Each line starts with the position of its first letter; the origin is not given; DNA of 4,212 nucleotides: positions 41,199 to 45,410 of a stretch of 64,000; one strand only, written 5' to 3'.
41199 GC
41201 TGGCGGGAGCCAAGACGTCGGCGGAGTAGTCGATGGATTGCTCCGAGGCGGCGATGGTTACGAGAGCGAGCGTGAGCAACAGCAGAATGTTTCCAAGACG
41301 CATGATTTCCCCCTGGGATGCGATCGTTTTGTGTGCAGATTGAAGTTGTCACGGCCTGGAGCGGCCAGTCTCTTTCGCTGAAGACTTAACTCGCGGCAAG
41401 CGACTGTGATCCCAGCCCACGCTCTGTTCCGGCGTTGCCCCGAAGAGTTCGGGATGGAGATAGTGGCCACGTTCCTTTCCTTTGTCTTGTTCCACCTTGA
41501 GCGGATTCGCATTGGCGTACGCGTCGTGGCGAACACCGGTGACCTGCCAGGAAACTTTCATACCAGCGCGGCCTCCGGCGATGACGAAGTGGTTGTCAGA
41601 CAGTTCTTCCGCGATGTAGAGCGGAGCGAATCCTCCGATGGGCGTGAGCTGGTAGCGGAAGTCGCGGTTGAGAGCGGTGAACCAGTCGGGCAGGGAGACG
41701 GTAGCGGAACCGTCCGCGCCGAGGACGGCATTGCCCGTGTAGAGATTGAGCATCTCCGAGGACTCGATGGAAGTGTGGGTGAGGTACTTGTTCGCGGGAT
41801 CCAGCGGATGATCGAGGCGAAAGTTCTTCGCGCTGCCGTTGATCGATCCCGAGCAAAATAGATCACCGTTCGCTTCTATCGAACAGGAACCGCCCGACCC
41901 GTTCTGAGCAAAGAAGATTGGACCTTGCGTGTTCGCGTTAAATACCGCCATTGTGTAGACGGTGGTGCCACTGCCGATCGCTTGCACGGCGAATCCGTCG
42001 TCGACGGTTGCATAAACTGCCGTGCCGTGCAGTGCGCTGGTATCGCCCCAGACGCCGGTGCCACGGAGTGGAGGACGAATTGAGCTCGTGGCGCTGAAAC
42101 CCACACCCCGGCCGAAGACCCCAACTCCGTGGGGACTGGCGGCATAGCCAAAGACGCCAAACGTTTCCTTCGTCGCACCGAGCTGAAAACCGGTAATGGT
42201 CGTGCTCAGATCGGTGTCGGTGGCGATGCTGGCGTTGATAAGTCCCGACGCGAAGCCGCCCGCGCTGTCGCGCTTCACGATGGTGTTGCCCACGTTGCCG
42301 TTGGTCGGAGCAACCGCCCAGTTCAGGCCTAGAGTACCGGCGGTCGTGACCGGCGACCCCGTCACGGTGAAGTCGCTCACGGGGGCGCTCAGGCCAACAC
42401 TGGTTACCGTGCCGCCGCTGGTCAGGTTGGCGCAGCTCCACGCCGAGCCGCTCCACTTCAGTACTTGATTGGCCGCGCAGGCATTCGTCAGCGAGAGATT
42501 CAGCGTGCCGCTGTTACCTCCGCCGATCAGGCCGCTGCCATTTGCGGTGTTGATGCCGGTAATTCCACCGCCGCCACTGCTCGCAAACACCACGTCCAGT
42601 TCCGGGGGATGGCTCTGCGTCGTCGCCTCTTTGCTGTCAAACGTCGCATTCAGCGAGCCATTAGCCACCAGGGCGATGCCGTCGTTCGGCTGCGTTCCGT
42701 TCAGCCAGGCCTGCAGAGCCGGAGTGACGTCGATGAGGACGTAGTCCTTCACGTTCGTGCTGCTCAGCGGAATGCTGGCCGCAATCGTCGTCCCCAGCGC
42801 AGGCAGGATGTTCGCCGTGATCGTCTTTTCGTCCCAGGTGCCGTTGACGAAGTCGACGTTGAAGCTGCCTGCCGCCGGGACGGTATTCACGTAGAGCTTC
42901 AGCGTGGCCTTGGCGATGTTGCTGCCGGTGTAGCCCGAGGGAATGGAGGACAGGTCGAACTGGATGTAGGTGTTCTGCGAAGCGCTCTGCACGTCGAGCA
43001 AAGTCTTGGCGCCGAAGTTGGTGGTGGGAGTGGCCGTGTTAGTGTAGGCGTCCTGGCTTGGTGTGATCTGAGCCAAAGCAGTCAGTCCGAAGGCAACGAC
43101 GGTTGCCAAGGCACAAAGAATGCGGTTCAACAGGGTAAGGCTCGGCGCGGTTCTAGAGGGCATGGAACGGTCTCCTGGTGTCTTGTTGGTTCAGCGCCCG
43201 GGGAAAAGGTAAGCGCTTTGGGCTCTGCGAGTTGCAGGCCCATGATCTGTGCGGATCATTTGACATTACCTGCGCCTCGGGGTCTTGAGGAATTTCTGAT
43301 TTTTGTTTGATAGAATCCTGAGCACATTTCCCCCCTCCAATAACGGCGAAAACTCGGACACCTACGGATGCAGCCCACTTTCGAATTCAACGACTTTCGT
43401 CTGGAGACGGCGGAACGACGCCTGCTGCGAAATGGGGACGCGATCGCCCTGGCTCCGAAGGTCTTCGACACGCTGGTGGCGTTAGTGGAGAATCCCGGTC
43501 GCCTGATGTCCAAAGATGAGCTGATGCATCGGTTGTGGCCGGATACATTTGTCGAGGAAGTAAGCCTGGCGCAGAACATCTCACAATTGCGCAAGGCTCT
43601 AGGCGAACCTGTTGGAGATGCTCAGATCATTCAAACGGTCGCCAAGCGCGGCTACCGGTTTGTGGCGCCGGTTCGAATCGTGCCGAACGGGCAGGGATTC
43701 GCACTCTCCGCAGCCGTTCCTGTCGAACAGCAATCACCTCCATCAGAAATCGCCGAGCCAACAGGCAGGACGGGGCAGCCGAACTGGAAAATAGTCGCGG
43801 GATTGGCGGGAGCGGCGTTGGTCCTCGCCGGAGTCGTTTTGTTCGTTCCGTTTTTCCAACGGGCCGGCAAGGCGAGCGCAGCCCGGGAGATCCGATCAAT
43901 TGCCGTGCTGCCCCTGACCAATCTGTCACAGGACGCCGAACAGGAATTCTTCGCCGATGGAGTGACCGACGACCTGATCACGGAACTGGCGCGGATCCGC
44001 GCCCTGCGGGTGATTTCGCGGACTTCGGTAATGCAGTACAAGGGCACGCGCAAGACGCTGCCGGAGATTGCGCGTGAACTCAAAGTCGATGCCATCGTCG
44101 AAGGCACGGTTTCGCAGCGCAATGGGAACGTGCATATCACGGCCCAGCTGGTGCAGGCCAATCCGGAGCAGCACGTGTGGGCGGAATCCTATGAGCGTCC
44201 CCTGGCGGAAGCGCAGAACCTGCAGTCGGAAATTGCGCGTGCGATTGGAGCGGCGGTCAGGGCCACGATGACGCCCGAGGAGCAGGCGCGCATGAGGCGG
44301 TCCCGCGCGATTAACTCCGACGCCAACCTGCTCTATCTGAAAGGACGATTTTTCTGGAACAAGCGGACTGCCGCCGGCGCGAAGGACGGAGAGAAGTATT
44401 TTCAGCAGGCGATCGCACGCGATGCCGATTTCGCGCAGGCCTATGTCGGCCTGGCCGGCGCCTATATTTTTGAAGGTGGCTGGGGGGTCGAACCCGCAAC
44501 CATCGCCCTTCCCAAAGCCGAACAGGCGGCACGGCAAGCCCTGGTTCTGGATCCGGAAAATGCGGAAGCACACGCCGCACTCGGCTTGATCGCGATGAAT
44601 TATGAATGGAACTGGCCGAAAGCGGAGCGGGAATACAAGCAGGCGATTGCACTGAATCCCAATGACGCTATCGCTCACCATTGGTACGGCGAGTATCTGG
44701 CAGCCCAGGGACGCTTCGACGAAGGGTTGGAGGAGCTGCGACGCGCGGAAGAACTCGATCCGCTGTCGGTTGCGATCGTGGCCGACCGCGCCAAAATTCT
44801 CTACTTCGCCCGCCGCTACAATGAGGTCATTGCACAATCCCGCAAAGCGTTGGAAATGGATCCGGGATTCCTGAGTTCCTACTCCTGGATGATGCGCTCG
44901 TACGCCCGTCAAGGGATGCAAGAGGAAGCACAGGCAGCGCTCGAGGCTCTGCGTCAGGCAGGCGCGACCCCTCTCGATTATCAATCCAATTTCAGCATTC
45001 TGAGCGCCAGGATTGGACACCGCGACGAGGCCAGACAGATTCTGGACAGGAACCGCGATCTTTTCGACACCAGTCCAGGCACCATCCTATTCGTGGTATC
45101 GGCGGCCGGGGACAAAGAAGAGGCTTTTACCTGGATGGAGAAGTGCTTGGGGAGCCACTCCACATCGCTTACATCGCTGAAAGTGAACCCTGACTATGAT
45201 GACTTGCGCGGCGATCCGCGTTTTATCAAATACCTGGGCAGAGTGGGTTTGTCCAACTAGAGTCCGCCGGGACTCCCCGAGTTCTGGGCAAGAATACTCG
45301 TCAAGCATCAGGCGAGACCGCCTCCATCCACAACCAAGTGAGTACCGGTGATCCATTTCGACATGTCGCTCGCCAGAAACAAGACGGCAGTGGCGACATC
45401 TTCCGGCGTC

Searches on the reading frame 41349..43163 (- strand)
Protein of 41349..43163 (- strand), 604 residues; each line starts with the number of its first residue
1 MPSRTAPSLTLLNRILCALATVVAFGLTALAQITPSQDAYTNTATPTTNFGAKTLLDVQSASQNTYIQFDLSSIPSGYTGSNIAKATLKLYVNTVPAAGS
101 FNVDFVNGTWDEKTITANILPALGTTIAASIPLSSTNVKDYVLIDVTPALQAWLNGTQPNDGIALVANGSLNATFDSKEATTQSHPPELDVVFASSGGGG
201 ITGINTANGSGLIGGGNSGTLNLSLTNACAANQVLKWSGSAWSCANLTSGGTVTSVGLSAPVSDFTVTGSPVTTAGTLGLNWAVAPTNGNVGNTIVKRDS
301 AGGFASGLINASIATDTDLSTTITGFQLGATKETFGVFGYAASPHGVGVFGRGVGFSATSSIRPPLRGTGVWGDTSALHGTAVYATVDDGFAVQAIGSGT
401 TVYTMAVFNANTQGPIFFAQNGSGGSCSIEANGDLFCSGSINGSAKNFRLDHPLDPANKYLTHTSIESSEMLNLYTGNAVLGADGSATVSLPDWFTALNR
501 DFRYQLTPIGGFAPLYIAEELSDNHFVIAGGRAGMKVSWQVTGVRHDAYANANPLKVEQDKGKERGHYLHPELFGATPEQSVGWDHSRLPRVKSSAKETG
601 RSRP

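Call 57: search_protein_families(library=pfam, proteins=[window:41349-43163:-], max_evalue=1)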
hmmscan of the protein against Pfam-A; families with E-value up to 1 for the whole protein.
window:41349-43163:- (604 aa): 3 families
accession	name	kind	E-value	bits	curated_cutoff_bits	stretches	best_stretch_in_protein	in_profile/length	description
PF24517.2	CBM96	-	3e-23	82.9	26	1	31-183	3-156/164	Carbohydrate-binding module family 96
PF00688.24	TGFb_propeptide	-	5.9e-05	23.3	25.8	1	62-170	105-212/242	TGF-beta propeptide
PF06848.17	Disaggr_repeat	-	0.019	15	33.9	0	42-93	5-55/179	Disaggregatase related repeat domain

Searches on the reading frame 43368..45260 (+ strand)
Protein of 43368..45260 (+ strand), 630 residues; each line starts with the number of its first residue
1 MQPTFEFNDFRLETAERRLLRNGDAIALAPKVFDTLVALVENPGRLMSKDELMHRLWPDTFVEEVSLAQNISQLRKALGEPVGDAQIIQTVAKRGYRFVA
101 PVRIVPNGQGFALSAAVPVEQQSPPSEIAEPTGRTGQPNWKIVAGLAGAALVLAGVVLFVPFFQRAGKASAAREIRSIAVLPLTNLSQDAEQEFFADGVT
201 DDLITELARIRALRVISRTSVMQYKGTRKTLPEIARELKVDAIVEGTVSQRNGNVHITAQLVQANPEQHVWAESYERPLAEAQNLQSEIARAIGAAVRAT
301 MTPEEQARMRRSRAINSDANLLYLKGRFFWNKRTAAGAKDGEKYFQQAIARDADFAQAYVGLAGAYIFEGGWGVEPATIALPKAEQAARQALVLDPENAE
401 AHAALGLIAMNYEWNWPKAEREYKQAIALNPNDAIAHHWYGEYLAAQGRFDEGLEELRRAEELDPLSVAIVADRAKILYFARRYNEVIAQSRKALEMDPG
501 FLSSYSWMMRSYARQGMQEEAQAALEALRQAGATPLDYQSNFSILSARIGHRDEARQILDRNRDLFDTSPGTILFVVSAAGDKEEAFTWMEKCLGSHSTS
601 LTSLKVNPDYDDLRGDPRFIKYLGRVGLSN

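Call 57: search_protein_families(library=pfam, proteins=[window:43368-45260:+], max_evalue=1)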
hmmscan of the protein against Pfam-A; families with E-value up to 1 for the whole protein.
window:43368-45260:+ (630 aa): 18 families
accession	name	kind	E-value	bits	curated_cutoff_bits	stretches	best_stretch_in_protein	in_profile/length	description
PF00486.34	Trans_reg_C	-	3.7e-17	62.6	26.2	1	24-98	2-77/77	Transcriptional regulatory protein, C terminal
PF13431.12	TPR_17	-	1.7e-14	53.2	24.4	2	423-454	2-33/34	Tetratricopeptide repeat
PF14559.12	TPR_19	-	6.4e-12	46.1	25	3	418-466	9-57/68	Tetratricopeptide repeat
PF13414.12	TPR_11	-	1.1e-10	41.5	26.8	3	416-442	10-36/42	TPR repeat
PF13428.12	TPR_14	-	1.4e-10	41.2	23.5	1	436-476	3-43/44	Tetratricopeptide repeat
PF13432.12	TPR_16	-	1.2e-09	38.9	32.7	2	415-465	12-62/65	Tetratricopeptide repeat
PF07719.23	TPR_2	-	7.8e-09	35.4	27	2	434-465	1-32/34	Tetratricopeptide repeat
PF17680.6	FlgO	-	0.00044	20.5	22.6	1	228-275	76-123/130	FlgO protein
PF12895.13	ANAPC3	-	0.0021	18.7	27.2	1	427-489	16-77/82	Anaphase-promoting complex, cyclosome, subunit 3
PF13181.12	TPR_8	-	0.0087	16.6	25.7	0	436-465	3-32/34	Tetratricopeptide repeat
PF03704.23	BTAD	-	0.0089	16.8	22.1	1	436-537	33-131/146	Bacterial transcriptional activator domain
PF00515.34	TPR_1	-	0.016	15.5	27.8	0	415-433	16-34/34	Tetratricopeptide repeat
PF13174.12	TPR_6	-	0.017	16.2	26.3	0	507-530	5-28/33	Tetratricopeptide repeat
PF07721.20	TPR_4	-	0.02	15.9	27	2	436-459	3-26/26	Tetratricopeptide repeat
PF25062.1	ARM_TT21_N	-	0.076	13.2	40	0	429-471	22-64/222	Tetratricopeptide repeat protein 21 N-terminal ARM repeat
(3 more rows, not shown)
